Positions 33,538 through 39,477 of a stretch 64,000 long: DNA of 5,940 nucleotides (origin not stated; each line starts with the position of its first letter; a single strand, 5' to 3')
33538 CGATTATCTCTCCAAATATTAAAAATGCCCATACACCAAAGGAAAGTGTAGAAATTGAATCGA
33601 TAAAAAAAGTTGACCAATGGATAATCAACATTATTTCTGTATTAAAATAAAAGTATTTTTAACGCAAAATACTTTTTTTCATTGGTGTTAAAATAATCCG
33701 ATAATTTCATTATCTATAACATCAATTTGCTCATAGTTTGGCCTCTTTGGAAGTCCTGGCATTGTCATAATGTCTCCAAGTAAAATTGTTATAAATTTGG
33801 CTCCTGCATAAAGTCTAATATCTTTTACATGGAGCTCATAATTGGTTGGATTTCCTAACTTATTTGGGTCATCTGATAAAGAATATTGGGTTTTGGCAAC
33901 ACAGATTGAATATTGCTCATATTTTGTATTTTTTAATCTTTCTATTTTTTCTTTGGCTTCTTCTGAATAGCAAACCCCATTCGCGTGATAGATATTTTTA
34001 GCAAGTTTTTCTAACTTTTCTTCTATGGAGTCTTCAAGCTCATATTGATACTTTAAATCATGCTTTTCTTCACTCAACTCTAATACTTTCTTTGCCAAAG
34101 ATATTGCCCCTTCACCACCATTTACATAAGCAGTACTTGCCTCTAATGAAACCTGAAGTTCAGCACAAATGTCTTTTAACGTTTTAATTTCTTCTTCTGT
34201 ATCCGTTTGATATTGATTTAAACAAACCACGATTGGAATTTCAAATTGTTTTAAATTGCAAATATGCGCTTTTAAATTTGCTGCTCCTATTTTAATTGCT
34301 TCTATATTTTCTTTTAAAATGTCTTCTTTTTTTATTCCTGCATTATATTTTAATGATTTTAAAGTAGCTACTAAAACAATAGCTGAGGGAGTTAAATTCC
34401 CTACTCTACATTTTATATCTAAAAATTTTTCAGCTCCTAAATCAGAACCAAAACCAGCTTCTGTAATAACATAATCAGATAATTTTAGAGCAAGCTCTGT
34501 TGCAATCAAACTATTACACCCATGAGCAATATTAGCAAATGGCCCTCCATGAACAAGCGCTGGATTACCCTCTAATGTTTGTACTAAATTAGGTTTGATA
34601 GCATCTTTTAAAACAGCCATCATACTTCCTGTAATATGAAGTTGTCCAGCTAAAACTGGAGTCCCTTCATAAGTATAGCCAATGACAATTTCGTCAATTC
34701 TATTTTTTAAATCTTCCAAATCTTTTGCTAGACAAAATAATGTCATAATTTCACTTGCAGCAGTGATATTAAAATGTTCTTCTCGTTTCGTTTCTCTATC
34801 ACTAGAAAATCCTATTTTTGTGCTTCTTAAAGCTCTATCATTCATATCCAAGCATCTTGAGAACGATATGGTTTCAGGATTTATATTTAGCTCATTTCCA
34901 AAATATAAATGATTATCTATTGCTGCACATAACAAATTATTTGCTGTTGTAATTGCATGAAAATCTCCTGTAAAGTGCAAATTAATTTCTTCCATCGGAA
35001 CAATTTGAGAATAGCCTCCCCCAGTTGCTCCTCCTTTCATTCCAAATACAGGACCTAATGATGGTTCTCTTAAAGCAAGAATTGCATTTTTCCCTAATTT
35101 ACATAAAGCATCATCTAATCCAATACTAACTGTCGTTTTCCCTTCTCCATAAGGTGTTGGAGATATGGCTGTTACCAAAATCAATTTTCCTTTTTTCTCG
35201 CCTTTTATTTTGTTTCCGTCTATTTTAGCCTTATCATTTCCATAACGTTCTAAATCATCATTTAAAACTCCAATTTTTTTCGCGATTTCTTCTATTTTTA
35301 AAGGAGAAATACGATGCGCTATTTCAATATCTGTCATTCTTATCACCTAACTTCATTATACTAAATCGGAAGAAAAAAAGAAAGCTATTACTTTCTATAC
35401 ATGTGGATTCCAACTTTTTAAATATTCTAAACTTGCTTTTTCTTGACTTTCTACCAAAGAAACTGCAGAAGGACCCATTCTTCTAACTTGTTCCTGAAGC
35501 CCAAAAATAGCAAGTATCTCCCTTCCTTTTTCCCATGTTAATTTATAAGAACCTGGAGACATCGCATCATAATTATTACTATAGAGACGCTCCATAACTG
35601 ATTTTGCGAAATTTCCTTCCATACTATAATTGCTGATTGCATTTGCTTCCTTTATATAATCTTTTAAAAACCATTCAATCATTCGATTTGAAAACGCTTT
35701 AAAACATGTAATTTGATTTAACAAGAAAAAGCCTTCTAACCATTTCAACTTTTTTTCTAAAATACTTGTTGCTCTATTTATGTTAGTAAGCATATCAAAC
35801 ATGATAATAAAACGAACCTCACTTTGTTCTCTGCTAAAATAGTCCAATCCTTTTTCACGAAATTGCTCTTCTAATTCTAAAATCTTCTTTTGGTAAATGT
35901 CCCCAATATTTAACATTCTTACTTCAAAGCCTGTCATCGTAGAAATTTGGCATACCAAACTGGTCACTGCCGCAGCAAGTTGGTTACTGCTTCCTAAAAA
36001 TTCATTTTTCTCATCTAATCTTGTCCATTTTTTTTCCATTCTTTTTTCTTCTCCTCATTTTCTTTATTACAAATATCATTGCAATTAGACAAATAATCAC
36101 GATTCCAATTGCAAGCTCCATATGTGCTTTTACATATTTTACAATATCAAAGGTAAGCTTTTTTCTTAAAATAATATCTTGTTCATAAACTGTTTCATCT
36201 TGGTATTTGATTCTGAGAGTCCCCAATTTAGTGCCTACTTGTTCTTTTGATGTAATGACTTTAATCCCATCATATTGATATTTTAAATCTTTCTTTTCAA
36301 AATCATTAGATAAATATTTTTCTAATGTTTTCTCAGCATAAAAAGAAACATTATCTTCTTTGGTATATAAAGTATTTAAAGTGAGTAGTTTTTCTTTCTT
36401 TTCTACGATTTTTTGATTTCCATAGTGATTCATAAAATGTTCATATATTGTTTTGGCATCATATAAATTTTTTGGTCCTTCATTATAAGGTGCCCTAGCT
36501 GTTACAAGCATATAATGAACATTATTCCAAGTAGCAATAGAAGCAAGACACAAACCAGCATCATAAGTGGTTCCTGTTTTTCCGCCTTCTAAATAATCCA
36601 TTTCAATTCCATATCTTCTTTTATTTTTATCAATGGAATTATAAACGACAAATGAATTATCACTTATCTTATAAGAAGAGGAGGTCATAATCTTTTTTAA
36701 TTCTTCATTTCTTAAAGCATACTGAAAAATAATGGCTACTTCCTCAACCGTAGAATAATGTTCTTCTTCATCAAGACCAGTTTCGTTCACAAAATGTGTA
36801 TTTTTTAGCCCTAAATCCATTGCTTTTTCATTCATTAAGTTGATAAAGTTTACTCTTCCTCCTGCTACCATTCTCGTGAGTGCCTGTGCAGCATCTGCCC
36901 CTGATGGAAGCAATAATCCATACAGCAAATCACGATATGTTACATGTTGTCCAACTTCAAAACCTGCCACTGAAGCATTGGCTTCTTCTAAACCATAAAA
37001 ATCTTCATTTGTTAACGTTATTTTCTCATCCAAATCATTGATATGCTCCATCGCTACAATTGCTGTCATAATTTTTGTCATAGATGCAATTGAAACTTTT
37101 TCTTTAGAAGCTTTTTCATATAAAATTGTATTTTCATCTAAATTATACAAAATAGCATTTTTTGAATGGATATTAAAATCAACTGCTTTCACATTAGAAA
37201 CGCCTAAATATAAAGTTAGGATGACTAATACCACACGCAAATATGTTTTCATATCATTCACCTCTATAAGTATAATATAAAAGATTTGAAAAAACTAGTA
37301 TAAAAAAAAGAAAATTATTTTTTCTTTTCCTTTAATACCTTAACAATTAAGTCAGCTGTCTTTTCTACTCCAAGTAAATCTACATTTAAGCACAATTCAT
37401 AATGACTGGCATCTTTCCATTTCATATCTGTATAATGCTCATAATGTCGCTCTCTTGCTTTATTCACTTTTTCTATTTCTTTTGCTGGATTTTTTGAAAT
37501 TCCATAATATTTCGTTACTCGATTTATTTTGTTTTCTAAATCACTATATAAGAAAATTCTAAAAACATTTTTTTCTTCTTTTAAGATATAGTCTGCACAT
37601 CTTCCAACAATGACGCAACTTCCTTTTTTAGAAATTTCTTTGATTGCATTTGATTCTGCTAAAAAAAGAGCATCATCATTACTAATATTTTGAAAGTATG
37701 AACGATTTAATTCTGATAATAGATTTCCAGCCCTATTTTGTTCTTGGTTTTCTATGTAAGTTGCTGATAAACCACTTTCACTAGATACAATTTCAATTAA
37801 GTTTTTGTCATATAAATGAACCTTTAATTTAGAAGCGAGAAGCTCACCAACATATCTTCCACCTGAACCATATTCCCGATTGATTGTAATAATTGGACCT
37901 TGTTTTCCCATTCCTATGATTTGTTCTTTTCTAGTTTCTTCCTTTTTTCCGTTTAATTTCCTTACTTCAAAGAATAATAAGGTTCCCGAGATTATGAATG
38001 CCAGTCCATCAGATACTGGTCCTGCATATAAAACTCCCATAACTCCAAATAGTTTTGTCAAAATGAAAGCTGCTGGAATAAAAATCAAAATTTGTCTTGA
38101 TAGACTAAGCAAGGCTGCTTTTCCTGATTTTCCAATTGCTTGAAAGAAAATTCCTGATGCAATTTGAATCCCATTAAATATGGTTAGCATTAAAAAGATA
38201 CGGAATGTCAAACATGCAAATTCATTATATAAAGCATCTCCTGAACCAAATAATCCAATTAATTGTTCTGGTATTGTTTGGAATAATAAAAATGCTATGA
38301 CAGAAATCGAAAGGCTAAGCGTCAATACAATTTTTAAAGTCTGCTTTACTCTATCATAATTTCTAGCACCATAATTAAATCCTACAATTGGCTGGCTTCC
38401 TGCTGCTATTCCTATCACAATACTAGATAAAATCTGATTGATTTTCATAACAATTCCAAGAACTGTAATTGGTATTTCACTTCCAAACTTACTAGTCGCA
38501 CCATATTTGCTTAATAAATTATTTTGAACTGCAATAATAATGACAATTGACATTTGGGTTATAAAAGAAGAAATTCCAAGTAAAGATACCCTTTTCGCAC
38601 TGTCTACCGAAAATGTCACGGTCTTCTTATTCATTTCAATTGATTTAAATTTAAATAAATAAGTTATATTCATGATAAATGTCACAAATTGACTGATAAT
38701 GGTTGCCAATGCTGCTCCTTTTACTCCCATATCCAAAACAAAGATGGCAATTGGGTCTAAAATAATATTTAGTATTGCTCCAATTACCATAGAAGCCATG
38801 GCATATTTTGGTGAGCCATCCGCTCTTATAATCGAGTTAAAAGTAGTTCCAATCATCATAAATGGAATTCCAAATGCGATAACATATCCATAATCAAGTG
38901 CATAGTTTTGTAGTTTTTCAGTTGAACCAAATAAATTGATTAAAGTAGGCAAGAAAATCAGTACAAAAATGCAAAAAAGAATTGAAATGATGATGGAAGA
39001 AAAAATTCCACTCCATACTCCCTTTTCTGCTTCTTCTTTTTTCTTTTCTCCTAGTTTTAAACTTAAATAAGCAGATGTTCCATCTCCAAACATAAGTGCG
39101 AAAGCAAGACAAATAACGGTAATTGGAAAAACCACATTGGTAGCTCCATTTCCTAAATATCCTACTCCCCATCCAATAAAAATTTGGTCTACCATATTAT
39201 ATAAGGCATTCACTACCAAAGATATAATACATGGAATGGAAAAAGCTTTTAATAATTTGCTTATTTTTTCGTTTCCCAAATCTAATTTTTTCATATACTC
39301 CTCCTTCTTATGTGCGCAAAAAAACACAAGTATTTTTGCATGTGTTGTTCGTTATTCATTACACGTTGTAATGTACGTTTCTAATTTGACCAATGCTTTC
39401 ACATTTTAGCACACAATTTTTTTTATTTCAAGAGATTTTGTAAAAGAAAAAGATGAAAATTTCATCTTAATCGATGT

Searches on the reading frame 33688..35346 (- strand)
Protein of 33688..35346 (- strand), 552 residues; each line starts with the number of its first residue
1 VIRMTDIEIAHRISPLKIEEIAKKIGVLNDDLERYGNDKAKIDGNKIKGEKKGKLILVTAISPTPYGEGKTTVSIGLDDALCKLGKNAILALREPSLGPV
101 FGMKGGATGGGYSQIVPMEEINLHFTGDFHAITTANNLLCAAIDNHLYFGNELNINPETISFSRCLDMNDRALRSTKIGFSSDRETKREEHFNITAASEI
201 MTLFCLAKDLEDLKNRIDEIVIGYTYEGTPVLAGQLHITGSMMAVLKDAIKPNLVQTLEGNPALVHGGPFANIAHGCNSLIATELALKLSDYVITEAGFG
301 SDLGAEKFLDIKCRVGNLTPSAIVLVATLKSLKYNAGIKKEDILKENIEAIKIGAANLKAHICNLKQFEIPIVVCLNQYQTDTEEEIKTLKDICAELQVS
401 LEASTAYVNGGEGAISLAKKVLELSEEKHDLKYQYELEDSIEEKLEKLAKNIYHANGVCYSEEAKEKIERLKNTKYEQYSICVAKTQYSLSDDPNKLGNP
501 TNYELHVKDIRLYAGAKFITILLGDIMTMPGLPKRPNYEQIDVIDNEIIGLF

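Call 67: search_protein_families(library=ncbifam, proteins=[window:33688-35346:-], max_evalue=1e-10)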
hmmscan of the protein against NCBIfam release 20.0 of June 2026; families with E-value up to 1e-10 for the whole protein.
window:33688-35346:- (552 aa): 3 families
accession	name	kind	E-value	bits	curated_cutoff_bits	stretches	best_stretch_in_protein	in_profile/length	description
NF010030.0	PRK13505.1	equivalog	3.1e-245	814.8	652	1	4-552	3-557/557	formate--tetrahydrofolate ligase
NF010031.0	PRK13506.1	equivalog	9.6e-194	644.9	800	1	4-551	2-577/578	formate--tetrahydrofolate ligase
NF010032.0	PRK13507.1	equivalog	4.2e-149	497.3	938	1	3-544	7-577/587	formate--tetrahydrofolate ligase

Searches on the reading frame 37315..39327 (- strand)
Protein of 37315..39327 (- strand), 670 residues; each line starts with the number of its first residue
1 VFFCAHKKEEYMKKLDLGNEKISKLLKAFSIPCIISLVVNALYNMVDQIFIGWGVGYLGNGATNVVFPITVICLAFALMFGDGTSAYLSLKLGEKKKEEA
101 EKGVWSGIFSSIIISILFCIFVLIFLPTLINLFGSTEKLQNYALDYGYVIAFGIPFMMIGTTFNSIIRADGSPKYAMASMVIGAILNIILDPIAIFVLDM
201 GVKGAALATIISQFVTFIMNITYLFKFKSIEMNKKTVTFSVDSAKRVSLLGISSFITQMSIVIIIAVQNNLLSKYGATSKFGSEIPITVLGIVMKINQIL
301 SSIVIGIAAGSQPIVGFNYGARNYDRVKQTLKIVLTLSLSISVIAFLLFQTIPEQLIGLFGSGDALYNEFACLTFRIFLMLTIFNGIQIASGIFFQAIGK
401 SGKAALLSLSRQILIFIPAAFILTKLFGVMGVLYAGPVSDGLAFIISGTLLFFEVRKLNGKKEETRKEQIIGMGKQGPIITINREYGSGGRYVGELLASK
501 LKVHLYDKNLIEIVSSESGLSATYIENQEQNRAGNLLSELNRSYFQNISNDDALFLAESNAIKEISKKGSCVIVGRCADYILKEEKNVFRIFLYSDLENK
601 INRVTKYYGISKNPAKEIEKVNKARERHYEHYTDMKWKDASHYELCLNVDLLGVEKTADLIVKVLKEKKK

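Call 67: search_protein_families(library=ncbifam, proteins=[window:37315-39327:-], max_evalue=1e-10)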
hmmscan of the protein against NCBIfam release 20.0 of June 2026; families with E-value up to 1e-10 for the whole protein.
window:37315-39327:- (670 aa): 6 families
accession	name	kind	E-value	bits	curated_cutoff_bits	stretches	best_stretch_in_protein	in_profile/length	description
NF007130.1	PRK09575.1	equivalog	3.4e-79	267.2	445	1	20-457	2-433/435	MATE family efflux transporter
TIGR00797.1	matE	subfamily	2.6e-52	178.1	147.4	1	32-428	1-389/396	MATE family efflux transporter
NF000131.1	MATE_multi_MepA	equivalog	5.4e-33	114.9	850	1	22-445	14-428/451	multidrug efflux MATE transporter MepA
NF000217.1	MATE_multi_FepA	equivalog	5.2e-32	111.4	900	1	19-454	10-435/443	multidrug efflux MATE transporter FepA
NF041801.1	MATE_SolL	equivalog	1.8e-23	83.1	780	1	21-454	17-447/458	solanimycin export family MATE transporter SolL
NF052396.1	MATE_WgkD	equivalog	6.8e-13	48.4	510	1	24-401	3-372/428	tryglysin-associated MATE efflux transporter WgkD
